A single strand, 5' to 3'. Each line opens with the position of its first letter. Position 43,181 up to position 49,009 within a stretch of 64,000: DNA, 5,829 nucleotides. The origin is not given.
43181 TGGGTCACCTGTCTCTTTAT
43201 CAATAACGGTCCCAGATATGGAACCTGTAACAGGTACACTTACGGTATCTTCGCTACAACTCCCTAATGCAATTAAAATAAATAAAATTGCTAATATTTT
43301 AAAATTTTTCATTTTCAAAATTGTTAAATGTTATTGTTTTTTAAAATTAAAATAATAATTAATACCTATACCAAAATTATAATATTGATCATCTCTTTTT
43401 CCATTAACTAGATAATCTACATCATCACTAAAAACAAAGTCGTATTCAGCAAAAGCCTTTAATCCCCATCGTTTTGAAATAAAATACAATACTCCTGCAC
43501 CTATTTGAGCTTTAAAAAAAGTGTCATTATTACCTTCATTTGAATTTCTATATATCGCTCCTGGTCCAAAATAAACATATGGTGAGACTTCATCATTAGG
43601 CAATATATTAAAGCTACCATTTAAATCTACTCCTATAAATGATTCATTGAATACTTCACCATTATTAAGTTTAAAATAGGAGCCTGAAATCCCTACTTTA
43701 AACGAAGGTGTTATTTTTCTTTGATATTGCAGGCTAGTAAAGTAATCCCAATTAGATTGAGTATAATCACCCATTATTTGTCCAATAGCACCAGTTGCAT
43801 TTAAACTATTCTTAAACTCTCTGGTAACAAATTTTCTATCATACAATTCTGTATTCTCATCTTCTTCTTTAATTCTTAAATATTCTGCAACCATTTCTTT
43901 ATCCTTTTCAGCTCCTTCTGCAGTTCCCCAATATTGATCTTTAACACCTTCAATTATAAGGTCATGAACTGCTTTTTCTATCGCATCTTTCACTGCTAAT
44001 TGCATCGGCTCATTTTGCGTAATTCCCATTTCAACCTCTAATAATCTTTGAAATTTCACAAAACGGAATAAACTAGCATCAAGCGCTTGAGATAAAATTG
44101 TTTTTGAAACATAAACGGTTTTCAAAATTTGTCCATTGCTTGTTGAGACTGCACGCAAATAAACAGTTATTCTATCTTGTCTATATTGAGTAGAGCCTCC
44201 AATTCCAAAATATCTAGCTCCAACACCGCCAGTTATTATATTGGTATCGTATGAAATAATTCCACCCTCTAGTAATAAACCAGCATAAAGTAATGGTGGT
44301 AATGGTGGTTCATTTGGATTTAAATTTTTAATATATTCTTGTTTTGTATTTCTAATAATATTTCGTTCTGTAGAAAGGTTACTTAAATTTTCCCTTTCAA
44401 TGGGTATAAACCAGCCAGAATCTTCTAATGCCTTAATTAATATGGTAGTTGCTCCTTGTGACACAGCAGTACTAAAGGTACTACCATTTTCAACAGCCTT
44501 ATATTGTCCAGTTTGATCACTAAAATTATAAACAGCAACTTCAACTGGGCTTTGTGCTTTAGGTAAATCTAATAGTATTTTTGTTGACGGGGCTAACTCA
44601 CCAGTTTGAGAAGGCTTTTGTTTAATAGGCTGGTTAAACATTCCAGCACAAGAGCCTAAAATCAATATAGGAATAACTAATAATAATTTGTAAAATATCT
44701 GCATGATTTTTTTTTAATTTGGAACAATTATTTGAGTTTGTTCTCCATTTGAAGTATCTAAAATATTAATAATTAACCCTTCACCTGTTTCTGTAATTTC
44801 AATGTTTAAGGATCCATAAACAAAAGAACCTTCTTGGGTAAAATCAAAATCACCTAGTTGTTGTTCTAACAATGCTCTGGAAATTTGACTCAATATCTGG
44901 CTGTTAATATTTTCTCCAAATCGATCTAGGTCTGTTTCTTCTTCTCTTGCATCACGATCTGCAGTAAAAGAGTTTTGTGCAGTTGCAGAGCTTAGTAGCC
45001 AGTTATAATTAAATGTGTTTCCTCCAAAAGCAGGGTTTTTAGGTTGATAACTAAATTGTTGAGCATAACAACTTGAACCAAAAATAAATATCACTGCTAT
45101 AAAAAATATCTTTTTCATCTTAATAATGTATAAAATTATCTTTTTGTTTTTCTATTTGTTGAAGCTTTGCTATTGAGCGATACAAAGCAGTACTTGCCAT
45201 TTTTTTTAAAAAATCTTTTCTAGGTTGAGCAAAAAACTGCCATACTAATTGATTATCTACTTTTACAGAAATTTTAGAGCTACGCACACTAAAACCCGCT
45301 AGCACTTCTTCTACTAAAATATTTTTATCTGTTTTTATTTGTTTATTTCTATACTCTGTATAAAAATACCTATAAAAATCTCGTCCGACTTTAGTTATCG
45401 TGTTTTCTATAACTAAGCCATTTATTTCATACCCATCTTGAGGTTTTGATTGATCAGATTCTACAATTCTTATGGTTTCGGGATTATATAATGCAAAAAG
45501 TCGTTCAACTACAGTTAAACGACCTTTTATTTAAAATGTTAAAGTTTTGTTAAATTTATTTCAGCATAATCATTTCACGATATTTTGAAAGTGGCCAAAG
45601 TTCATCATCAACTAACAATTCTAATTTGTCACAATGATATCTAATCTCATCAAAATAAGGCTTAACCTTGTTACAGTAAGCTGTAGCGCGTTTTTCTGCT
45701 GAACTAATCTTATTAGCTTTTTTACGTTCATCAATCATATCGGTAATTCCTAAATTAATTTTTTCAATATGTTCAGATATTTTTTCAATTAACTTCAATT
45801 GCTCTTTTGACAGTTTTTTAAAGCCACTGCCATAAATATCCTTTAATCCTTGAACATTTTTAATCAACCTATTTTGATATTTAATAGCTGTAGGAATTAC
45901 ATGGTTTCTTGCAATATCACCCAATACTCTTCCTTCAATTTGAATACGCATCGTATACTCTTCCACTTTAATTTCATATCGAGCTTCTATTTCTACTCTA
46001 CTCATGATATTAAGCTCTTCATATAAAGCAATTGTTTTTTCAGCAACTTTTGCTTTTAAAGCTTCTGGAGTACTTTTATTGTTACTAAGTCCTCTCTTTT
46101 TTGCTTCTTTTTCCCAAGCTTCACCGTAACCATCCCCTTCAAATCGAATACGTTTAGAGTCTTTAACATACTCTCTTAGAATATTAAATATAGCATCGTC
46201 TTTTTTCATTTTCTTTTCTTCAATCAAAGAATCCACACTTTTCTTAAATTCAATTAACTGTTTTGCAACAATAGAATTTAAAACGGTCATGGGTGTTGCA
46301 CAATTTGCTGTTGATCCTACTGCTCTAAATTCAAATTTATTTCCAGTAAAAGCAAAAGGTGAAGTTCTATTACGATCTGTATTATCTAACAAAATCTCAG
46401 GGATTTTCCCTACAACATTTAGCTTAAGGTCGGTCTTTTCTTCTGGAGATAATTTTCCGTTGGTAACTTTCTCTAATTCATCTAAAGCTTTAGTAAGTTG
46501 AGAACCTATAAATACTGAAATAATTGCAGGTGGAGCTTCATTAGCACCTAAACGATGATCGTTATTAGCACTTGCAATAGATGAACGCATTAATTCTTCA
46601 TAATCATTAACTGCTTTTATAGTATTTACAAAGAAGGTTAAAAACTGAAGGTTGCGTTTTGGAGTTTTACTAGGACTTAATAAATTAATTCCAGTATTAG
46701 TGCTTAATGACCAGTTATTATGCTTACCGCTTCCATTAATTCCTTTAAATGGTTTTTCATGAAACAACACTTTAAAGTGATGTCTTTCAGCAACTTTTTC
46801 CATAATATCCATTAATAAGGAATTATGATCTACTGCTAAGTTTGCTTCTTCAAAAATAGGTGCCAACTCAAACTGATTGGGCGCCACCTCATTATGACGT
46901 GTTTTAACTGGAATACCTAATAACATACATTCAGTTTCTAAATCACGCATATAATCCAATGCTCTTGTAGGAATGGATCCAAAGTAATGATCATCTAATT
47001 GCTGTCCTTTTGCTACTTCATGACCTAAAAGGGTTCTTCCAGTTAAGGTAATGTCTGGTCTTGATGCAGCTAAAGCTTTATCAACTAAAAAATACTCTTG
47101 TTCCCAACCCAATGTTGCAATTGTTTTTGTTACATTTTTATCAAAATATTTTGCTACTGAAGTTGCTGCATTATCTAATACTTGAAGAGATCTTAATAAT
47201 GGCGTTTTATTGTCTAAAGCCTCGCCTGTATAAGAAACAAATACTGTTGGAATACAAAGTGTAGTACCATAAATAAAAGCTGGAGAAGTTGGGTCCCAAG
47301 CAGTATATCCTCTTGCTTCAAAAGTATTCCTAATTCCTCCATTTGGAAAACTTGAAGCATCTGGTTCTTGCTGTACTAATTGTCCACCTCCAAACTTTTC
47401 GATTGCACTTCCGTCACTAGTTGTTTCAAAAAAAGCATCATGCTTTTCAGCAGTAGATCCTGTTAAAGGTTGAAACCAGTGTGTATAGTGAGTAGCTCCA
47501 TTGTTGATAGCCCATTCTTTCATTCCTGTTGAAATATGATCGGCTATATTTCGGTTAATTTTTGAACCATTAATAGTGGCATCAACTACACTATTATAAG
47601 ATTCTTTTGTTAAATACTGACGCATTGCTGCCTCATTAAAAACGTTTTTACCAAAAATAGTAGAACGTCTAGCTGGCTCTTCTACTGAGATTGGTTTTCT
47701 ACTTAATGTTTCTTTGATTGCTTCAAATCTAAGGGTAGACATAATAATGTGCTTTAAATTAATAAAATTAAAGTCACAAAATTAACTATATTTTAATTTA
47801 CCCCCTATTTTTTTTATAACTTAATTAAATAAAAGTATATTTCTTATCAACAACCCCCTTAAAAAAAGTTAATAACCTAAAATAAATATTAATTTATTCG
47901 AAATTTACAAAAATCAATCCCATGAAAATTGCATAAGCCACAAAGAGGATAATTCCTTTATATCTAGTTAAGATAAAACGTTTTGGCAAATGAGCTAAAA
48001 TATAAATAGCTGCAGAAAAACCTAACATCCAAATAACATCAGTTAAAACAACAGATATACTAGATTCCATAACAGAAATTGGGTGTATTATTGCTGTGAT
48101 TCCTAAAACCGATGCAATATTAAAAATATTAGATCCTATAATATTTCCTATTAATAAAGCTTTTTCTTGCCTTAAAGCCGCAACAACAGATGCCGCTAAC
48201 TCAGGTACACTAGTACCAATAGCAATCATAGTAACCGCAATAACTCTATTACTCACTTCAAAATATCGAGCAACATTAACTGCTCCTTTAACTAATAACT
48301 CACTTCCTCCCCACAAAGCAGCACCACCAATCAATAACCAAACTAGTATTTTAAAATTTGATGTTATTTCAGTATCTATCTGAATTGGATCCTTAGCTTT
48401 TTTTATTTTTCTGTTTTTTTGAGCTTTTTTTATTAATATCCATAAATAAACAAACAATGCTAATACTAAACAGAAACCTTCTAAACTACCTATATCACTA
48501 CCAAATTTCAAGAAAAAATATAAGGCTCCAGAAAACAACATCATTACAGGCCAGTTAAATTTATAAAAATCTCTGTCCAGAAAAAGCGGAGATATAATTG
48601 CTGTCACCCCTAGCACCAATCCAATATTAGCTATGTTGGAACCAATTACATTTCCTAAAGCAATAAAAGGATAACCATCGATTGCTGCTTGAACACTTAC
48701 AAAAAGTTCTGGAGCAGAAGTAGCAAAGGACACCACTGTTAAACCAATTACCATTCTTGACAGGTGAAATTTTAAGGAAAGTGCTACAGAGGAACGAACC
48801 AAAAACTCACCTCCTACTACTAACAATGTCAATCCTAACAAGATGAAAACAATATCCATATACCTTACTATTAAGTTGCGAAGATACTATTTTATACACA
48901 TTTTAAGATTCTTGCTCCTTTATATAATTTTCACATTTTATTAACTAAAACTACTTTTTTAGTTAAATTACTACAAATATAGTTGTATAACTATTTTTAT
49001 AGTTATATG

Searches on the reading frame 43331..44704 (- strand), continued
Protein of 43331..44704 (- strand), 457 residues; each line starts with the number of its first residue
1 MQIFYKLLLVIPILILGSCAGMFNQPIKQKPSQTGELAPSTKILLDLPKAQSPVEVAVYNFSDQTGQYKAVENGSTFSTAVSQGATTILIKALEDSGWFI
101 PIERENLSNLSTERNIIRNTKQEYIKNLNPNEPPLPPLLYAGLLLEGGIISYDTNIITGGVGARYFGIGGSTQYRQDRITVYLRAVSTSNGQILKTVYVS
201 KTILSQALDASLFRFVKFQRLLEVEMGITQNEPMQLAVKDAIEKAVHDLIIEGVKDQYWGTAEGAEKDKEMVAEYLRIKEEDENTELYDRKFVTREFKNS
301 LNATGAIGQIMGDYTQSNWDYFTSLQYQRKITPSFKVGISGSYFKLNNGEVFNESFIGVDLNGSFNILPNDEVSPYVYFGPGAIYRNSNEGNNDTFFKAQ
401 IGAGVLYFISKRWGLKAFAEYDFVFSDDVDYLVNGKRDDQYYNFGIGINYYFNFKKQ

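Call 62: search_solved_structures(query=window:43331-44704:-, max_evalue=0.001, show_alignments=1)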
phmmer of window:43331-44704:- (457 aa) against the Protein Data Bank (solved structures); distinct sequences matched with E-value up to 0.001: 5.
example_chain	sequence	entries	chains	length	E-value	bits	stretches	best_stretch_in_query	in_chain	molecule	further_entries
6lqh_A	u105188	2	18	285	2.5e-63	217.9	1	6-279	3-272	Curli production assembly/transport component CsgG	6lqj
3x2r_D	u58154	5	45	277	2.9e-63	217.7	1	6-278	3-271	CsgG | Curli production assembly/transport protein CsgG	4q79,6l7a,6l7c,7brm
6si7_P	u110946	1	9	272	6.9e-62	213.2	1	38-282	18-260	Curli production assembly/transport component CsgG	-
4uv2_A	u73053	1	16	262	1.1e-61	212.6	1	38-278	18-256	CURLI PRODUCTION TRANSPORT COMPONENT CSGG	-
4uv3_A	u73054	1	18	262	1.1e-61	212.6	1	38-278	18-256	CURLI PRODUCTION ASSEMBLY/TRANSPORT COMPONENT CSGG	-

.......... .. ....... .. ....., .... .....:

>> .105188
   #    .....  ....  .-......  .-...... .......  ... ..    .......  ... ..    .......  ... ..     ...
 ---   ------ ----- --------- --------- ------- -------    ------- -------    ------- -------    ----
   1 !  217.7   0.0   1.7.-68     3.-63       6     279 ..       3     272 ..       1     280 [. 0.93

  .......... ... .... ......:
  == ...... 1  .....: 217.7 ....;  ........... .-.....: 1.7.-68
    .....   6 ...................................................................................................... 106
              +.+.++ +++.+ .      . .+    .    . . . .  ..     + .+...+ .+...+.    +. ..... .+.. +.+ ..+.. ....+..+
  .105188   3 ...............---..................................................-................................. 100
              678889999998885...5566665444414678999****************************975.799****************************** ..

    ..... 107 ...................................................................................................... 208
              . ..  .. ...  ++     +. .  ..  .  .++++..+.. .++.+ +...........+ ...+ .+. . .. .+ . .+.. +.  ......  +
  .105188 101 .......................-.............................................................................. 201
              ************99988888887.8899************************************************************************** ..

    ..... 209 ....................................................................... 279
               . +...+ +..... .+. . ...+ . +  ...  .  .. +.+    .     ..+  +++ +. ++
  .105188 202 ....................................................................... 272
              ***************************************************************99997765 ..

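Call 78: predict_structure(alignment_id=A5)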
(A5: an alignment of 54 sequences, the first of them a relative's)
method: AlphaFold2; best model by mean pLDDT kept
length: 457 residues; sequences in the alignment: 54
mean_pLDDT: 66.8   pTM: 0.51
mean pLDDT of the five models: 66.8, 62.6, 61.9, 60.4, 58.6
residues with pLDDT >= 90: 66; 70-90: 155; 50-70: 111; < 50: 125
segments of 3 or more residues with pLDDT < 50: 14-39, 64-80, 104-110, 121-129, 131-140, 153-173, 206-220, 222-231, 432-436
pLDDT, mean of each block of 10 residues (from residue 1): 65 46 40 38 73 72 43 39 68 81 51 51 46 45 65 44 35 54 72 70 51 45 47 63 82 81 83 80 54 77 90 71 93 90 83 84 87 87 80 77 89 91 72 55 91 74
secondary structure, 60 per line:
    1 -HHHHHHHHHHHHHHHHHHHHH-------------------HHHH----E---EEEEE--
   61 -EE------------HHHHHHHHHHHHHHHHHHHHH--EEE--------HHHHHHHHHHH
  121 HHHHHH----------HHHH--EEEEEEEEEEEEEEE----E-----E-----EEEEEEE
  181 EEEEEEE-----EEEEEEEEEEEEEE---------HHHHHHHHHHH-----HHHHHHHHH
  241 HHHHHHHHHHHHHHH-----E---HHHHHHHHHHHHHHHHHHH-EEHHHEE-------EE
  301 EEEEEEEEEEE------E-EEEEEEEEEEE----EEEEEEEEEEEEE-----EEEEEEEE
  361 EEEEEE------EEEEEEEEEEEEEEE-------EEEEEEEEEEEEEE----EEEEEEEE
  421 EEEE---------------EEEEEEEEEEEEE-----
elements in order: H2-22 H42-45 E54-58 H76-96 E99-101 H110-126 H137-140 E143-157 E174-187 E193-206 H216-226 H232-255 H265-283 E299-311 E320-330 E335-347 E353-366 E373-387 E395-408 E413-424 E440-452

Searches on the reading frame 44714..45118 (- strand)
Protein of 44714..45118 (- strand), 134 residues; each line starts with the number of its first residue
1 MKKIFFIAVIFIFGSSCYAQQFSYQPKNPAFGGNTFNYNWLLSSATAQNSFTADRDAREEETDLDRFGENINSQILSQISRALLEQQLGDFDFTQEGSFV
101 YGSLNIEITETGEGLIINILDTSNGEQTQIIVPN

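Call 6: search_protein_families(library=pfam, proteins=[window:44714-45118:-], max_evalue=0.1)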
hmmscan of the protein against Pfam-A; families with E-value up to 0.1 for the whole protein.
window:44714-45118:- (134 aa): 1 family
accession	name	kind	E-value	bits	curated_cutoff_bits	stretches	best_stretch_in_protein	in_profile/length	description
PF10614.14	CsgF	-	1.2e-35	123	25.8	1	13-133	11-132/132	Type VIII secretion system (T8SS), CsgF protein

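Call 7: search_protein_families(library=ncbifam, proteins=[window:44714-45118:-], max_evalue=0.1)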
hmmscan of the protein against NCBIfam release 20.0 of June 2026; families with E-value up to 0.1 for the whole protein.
window:44714-45118:- (134 aa): 2 families
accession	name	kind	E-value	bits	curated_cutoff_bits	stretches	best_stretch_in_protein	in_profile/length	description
NF007469.0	PRK10050.1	equivalog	8e-11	42.5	171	1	7-131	7-127/138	curli production assembly/transport protein CsgF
NF041548.1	PssE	equivalog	0.078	12.9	120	0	69-134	23-86/146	PssE/Cps14G family polysaccharide biosynthesis glycosyltransferase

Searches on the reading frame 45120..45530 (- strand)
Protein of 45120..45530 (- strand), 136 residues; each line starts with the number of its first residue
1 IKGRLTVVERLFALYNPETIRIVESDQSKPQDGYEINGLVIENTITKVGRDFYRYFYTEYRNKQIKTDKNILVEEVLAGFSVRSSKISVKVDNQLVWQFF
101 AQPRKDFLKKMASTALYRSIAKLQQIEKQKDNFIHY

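Call 6: search_protein_families(library=pfam, proteins=[window:45120-45530:-], max_evalue=0.1)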
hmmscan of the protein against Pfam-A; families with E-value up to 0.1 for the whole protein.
window:45120-45530:- (136 aa): 1 family
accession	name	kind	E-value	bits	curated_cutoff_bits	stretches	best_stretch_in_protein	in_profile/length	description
PF10627.14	CsgE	-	3.1e-19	69.6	25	1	36-130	1-93/105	Curli assembly protein CsgE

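Call 7: search_protein_families(library=ncbifam, proteins=[window:45120-45530:-], max_evalue=0.1)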
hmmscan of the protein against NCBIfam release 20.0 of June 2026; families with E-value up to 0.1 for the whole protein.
window:45120-45530:- (136 aa): 1 family
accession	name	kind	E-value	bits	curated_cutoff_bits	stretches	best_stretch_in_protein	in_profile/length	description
NF007701.0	PRK10386.1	equivalog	8.4e-12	45.1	137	1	32-126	23-112/129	curli production assembly/transport protein CsgE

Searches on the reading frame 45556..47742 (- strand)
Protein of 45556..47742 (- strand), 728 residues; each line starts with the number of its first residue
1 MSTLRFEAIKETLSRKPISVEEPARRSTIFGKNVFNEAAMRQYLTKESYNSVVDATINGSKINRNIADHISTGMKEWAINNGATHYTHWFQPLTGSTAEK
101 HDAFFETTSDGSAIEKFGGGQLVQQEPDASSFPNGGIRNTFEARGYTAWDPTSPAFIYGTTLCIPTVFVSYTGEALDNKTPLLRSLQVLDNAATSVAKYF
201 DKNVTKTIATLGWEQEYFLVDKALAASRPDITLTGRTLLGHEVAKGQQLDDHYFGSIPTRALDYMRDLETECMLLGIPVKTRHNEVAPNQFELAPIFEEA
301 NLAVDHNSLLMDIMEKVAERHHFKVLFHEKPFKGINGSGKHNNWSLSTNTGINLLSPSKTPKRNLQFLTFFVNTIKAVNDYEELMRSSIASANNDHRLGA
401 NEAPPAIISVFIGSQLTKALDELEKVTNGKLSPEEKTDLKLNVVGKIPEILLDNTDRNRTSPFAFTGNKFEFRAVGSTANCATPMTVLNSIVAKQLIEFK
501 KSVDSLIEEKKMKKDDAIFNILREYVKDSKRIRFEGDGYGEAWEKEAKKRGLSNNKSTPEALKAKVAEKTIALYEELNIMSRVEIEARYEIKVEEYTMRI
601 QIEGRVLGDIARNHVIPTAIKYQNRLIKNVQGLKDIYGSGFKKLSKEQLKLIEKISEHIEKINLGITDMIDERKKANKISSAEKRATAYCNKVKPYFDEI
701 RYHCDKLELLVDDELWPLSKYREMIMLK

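Call 68: search_protein_families(library=pfam, proteins=[window:45556-47742:-], max_evalue=0.00001)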
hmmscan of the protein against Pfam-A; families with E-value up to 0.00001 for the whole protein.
window:45556-47742:- (728 aa): 3 families
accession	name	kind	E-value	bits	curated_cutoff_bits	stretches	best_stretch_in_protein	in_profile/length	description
PF12437.13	GSIII_N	-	1.8e-79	265.4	25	1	27-185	2-160/160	Glutamine synthetase type III N terminal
PF18318.6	Gln-synt_C-ter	-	3.3e-42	143.4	22.7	1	517-634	1-118/118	Glutamine synthetase C-terminal domain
PF00120.29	Gln-synt_C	-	1.2e-18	67.8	24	1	209-368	22-177/344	Glutamine synthetase, catalytic domain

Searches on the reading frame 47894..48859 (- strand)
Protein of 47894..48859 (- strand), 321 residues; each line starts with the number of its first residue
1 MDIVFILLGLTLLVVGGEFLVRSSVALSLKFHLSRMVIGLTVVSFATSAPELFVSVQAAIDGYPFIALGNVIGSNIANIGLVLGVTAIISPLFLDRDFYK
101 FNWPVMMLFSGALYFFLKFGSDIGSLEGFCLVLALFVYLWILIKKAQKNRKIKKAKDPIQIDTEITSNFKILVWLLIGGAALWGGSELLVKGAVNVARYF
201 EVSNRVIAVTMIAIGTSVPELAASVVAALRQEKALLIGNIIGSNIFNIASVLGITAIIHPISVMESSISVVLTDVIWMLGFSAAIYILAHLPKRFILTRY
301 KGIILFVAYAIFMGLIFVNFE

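Call 68: search_protein_families(library=pfam, proteins=[window:47894-48859:-], max_evalue=0.00001)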
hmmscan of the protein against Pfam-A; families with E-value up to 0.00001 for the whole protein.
window:47894-48859:- (321 aa): 1 family
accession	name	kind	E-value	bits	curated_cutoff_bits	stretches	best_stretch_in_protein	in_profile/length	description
PF01699.29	Na_Ca_ex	-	4.9e-58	195.8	24.9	2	3-143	3-150/151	Sodium/calcium exchanger protein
